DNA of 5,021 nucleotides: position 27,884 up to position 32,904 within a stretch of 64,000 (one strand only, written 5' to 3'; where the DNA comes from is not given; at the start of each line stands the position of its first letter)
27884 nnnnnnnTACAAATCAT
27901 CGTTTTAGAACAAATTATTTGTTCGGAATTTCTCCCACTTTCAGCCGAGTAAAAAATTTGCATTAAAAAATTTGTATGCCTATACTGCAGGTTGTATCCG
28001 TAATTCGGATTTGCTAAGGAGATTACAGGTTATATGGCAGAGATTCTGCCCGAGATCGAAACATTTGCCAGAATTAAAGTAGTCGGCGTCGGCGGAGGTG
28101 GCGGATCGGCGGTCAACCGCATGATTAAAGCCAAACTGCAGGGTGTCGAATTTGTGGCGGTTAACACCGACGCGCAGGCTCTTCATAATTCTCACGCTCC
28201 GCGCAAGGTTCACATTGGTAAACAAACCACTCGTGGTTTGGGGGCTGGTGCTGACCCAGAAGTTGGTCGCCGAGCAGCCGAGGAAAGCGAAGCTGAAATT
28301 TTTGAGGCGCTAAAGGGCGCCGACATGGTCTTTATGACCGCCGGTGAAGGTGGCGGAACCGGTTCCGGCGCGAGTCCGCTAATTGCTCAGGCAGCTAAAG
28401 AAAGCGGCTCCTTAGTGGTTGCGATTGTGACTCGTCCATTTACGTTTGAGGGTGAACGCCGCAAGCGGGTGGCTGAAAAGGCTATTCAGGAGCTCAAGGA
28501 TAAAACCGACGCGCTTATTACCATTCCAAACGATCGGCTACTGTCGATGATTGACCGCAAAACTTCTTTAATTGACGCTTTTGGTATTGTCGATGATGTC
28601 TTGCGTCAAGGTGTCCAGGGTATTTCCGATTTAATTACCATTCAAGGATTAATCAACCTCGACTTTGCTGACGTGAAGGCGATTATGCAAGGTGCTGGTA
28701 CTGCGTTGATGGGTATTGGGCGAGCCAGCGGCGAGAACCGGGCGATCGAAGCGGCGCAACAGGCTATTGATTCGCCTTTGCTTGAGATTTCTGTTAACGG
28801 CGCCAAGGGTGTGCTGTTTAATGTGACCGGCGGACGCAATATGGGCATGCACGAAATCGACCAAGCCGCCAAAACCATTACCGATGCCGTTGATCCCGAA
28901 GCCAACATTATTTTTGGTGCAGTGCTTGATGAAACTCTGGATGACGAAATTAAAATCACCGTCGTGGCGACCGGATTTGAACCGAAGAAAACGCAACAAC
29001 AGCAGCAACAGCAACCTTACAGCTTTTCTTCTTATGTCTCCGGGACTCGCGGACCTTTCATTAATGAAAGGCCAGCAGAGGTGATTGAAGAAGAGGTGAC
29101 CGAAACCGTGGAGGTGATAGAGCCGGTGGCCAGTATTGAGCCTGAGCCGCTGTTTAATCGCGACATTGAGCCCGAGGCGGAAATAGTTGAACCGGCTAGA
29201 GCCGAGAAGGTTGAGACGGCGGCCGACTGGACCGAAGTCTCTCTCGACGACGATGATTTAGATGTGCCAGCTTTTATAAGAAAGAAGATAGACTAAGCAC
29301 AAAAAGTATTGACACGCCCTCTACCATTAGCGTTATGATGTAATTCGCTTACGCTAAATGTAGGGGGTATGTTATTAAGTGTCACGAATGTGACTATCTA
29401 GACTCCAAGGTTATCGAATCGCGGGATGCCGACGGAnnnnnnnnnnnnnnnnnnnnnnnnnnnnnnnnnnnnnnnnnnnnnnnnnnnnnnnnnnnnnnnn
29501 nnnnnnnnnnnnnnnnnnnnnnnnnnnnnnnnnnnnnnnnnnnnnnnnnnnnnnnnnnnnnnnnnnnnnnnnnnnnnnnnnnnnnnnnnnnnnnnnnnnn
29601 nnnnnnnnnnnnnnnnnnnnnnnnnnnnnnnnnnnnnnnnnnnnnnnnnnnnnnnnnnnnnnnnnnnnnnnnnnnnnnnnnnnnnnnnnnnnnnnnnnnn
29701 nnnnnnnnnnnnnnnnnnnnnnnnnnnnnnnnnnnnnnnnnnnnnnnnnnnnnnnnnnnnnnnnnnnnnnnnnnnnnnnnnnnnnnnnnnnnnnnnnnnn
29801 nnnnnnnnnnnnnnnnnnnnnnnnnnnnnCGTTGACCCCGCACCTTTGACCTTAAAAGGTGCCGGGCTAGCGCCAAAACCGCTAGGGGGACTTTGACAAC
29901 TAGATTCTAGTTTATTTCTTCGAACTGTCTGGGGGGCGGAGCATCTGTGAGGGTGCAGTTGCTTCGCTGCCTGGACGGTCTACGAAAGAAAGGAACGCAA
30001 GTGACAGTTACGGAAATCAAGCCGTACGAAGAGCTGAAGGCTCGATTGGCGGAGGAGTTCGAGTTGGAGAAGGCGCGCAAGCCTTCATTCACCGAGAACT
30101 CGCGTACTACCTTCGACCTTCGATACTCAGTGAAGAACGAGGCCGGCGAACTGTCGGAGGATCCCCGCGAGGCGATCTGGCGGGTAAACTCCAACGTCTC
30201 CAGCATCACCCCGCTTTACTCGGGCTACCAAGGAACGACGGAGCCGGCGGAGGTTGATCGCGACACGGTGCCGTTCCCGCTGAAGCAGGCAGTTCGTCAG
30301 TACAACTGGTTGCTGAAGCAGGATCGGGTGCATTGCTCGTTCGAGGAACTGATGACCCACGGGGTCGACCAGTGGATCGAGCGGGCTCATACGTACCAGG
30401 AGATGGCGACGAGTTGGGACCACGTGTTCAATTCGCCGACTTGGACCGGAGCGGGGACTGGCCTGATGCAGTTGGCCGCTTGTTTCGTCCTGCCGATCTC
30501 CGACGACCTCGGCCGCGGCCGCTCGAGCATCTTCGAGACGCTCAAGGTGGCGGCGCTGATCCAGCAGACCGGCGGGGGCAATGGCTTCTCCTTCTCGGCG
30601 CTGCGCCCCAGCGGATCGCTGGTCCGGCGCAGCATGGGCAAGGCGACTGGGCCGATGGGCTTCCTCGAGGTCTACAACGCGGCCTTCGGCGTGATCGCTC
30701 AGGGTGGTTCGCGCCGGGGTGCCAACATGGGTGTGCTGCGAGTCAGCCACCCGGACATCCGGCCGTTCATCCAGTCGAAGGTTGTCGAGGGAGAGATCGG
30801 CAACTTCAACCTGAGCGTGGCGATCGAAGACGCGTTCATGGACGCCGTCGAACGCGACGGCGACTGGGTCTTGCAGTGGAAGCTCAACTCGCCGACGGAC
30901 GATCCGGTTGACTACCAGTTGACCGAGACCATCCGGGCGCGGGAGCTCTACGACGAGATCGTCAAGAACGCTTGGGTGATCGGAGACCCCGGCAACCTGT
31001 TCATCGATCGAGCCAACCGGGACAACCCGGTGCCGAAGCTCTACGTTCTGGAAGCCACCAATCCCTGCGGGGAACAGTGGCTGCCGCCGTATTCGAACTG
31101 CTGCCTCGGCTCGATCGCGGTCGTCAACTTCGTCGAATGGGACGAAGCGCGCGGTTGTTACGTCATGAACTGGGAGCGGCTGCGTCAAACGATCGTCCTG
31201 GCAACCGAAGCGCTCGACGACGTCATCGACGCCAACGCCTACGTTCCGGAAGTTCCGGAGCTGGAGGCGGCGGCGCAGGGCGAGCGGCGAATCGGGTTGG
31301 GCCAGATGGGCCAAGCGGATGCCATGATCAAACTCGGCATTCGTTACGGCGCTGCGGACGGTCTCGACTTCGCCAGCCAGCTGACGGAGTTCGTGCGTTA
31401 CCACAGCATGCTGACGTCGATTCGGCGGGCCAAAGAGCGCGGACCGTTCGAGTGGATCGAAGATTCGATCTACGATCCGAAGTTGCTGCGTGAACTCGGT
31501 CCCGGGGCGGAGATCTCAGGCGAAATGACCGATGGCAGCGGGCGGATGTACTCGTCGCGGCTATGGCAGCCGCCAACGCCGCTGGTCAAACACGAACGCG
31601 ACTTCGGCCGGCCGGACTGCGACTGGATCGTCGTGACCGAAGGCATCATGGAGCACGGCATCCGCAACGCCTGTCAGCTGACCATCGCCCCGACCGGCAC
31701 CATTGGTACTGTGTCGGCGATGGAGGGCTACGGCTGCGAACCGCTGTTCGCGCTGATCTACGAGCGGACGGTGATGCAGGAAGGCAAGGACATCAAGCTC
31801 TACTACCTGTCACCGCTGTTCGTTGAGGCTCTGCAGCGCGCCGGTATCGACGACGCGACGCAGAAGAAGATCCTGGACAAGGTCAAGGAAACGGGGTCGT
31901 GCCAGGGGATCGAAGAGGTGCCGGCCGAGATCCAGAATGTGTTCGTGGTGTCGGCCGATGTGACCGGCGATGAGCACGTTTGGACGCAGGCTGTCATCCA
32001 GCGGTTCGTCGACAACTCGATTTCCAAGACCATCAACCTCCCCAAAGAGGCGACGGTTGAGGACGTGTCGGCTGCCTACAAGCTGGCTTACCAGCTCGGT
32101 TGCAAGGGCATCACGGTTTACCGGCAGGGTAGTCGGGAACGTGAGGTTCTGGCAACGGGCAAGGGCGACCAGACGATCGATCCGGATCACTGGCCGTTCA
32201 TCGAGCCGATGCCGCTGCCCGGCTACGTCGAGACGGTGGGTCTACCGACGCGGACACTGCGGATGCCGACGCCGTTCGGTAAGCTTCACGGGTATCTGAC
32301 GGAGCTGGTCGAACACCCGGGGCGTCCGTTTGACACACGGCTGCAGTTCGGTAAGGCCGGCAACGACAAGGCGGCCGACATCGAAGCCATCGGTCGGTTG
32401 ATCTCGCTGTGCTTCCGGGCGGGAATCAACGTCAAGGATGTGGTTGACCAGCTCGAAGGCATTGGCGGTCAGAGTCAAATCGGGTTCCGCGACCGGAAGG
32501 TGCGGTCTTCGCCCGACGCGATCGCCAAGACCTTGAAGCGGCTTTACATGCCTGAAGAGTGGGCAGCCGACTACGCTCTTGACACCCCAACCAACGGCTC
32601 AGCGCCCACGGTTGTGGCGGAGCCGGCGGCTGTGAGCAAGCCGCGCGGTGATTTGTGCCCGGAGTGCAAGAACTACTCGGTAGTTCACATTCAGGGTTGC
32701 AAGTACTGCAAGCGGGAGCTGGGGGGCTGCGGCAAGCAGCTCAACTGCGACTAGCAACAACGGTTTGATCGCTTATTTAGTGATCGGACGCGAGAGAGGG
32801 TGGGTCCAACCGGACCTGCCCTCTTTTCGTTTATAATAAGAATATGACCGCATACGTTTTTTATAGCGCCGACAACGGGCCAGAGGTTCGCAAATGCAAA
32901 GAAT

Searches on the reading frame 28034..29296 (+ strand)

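Call 24: search_protein_families(library=pfam, proteins=[window:28034-29296:+], max_evalue=0.01)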
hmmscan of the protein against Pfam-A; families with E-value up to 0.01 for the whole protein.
window:28034-29296:+ (420 aa): 3 families
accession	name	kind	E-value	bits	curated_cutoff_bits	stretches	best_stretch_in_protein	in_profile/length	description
PF00091.31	Tubulin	-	1e-50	173.1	33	1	13-173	1-189/190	Tubulin/FtsZ family, GTPase domain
PF12327.13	FtsZ_C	-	1e-36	125.5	27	1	222-316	1-95/95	FtsZ family, C-terminal domain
PF13460.12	NAD_binding_10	-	0.0084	16.4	27.2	0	84-138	49-102/184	NAD(P)H-binding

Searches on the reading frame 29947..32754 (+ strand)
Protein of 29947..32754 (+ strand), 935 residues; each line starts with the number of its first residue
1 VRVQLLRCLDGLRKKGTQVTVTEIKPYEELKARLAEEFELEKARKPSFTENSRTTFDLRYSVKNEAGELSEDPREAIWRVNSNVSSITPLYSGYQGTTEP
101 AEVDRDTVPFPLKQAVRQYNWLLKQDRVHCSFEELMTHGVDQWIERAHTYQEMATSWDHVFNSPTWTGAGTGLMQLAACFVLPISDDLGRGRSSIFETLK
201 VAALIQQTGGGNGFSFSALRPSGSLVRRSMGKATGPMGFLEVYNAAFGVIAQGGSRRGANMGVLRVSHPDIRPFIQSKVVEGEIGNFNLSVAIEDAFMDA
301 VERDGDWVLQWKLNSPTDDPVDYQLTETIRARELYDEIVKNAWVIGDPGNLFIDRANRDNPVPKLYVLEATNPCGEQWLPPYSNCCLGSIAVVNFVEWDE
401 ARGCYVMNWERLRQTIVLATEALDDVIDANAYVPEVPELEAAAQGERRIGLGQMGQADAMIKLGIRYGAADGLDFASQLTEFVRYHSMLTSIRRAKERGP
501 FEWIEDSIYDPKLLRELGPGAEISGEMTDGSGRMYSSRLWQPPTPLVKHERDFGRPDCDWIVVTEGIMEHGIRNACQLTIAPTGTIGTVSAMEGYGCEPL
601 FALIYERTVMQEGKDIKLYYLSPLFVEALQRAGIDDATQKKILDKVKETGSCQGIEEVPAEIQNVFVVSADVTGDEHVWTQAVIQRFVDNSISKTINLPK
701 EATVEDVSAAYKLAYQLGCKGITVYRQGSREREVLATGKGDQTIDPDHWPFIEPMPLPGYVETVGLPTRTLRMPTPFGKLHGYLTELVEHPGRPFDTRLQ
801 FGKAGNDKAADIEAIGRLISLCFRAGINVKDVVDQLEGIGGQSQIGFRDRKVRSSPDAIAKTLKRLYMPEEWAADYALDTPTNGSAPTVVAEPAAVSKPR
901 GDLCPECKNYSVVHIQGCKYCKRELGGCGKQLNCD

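Call 24: search_protein_families(library=pfam, proteins=[window:29947-32754:+], max_evalue=0.01)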
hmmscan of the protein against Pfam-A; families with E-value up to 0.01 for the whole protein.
window:29947-32754:+ (935 aa): 3 families
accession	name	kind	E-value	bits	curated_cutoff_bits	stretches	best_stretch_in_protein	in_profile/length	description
PF02867.20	Ribonuc_red_lgC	-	6.7e-116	388.4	23.9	1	177-725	1-523/523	Ribonucleotide reductase, barrel domain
PF12637.14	TSCPD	-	8.1e-14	52.1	22.8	1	778-866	10-87/88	TSCPD domain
PF00317.26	Ribonuc_red_lgN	-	1.3e-07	32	28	1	47-172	2-75/77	Ribonucleotide reductase, all-alpha domain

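Call 57: search_dna_similar(query=window:29947-32754:+, collection=phages, mode=protein, max_rows=15)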
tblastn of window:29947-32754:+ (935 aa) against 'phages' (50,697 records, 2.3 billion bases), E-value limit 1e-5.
Records with a match: 3461; places in all: 3463; records where one place covers at least 80% of the query: 62.
Best place of each record, by identity: <60% 3461.
By first word of the organism name: Mycobacterium 682; Staphylococcus 351; Synechococcus 318; Bacillus 246; Escherichia 189; Vibrio 170; Streptomyces 168; Pseudomonas 146; Rheinheimera 115; Campylobacter 65; and 114 more.
By host as written in the record: Mycobacterium smegmatis mc2 155 504; - 385; Rheinheimera sp. BAL341 115; Staphylococcus aureus 112; Mycobacterium smegmatis mc#155 95; Synechococcus 89; Escherichia coli 70; Pseudomonas aeruginosa 50; and 623 more.
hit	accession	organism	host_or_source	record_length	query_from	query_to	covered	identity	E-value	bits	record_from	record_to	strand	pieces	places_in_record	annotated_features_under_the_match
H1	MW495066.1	Microcystis phage MaAM05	Microcystis sp. SG03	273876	45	736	74%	36.4%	2e-115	395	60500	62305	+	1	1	nrdZ: vitamin B12-dependent ribonucleoside-diphosphate reductase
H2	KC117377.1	Haloarcula vallismortis tailed virus 1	Haloarcula vallismortis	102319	59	929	93%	28.2%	1e-89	320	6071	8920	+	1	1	21: ribonucleotide reductase alpha subunit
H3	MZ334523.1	Haloarcula virus HVTV-2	Haloarcula vallismortis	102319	59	929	93%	28.2%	1e-89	320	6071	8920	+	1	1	class II ribonucleotide reductase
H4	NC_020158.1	Haloarcula vallismortis tailed virus 1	Haloarcula vallismortis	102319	59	929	93%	28.2%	1e-89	320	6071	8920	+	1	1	21: ribonucleotide reductase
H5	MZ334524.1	Haloarcula virus HCTV-16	Haloarcula californiae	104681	59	929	93%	28.1%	8e-93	329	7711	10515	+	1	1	class II ribonucleotide reductase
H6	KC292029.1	Haloarcula californiae tailed virus 1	Haloarcula californiae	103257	59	929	93%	27.9%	6e-92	327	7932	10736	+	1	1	26: ribonucleotide reductase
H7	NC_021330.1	Haloarcula californiae tailed virus 1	Haloarcula californiae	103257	59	929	93%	27.9%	6e-92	327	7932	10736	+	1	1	26: ribonucleotide reductase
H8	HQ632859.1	Loktanella phage pCB2051-A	Loktanella sp. CB2051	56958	168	929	81%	31.2%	4e-91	324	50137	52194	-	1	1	ribonucleoside-diphosphate reductase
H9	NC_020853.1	Loktanella phage pCB2051-A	Loktanella sp. CB2051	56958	168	929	81%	31.2%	4e-91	324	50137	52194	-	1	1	ribonucleotide reductase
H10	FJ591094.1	Sulfitobacter phage EE36phi1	Sulfitobacter sp. EE36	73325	167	922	81%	31.4%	8e-84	302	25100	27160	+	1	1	putative ribonucleoside-diphosphate redutase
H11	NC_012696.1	Sulfitobacter phage EE36phi1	Sulfitobacter sp. EE-36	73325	167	922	81%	31.4%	8e-84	302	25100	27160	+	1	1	ribonucleotide reductase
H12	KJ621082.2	Dinoroseobacter phage DFL12phi1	Dinoroseobacter shibae DFL12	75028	167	922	81%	31.1%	4e-85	306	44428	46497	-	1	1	putative ribonucleoside-diphosphate redutase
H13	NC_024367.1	Dinoroseobacter phage DFL12phi1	Dinoroseobacter shibae DFL12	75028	167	922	81%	31.1%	4e-85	306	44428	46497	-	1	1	ribonucleotide reductase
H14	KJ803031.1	Dinoroseobacter phage vBDshPR2C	Dinoroseobacter shibae DFL12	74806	167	922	81%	31.1%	6e-85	305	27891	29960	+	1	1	putative ribonucleoside-diphosphate redutase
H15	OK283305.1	Roseobacter phage RDJL3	Roseobacter denitrificans OCh 114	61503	168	922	81%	30.8%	1e-80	293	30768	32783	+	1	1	ribonucleoside-diphosphate reductase, adenosylcobalamin-dependent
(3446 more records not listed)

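Call 65: search_protein_families(library=ncbifam, proteins=[window:29947-32754:+], max_evalue=0.001)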
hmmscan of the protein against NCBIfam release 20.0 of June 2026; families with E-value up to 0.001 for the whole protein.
window:29947-32754:+ (935 aa): 21 families
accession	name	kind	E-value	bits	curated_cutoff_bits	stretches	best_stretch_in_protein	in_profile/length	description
NF006417.0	PRK08665.1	equivalog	1.7e-207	691.2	961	1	145-922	63-751/759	vitamin B12-dependent ribonucleotide reductase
TIGR02504.1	NrdJ_Z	equivalog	6.4e-175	583.2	399.95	1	57-735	6-606/606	adenosylcobalamin-dependent ribonucleoside-diphosphate reductase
NF005010.0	PRK06406.1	subfamily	8.7e-148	493.8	1125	2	49-505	114-559/771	vitamin B12-dependent ribonucleotide reductase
NF006207.0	PRK08332.1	equivalog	3.9e-97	326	2400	4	560-735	1394-1562/1684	vitamin B12-dependent ribonucleotide reductase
NF005122.0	PRK06556.1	equivalog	5e-80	269.4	859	2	286-745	287-718/960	vitamin B12-dependent ribonucleotide reductase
TIGR02506.1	NrdE_NrdA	equivalog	1.2e-74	251.9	341.05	1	130-723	32-610/616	ribonucleoside-diphosphate reductase subunit alpha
NF005991.0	PRK08115.1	equivalog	2.3e-74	250.8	854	3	326-507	430-606/858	vitamin B12-dependent ribonucleotide reductase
NF005401.0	PRK06948.1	subfamily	5.6e-72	243.3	906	2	175-505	85-422/604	ribonucleotide reductase-like protein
NF005736.0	PRK07562.1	equivalog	5.5e-60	203.1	1737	3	286-654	396-744/1222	vitamin B12-dependent ribonucleotide reductase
NF005544.0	PRK07207.1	equivalog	9.7e-55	185.8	965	2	324-725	538-908/965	ribonucleoside-diphosphate reductase subunit alpha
NF006577.0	PRK09102.1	equivalog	4e-51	174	620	2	117-506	33-415/604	ribonucleoside-diphosphate reductase subunit alpha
NF005101.0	PRK06539.1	equivalog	1.3e-48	165.7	988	3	150-310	199-358/822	ribonucleoside-diphosphate reductase subunit alpha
NF009029.0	PRK12365.1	equivalog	6.2e-44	150.2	1350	2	146-513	424-806/1046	ribonucleoside-diphosphate reductase subunit alpha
NF006279.0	PRK08447.1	equivalog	6.4e-35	120.7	1082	2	145-377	182-429/789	ribonucleoside-diphosphate reductase subunit alpha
TIGR04170.1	RNR_1b_NrdE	exception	2e-34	118.9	750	2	405-627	410-613/698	class 1b ribonucleoside-diphosphate reductase subunit alpha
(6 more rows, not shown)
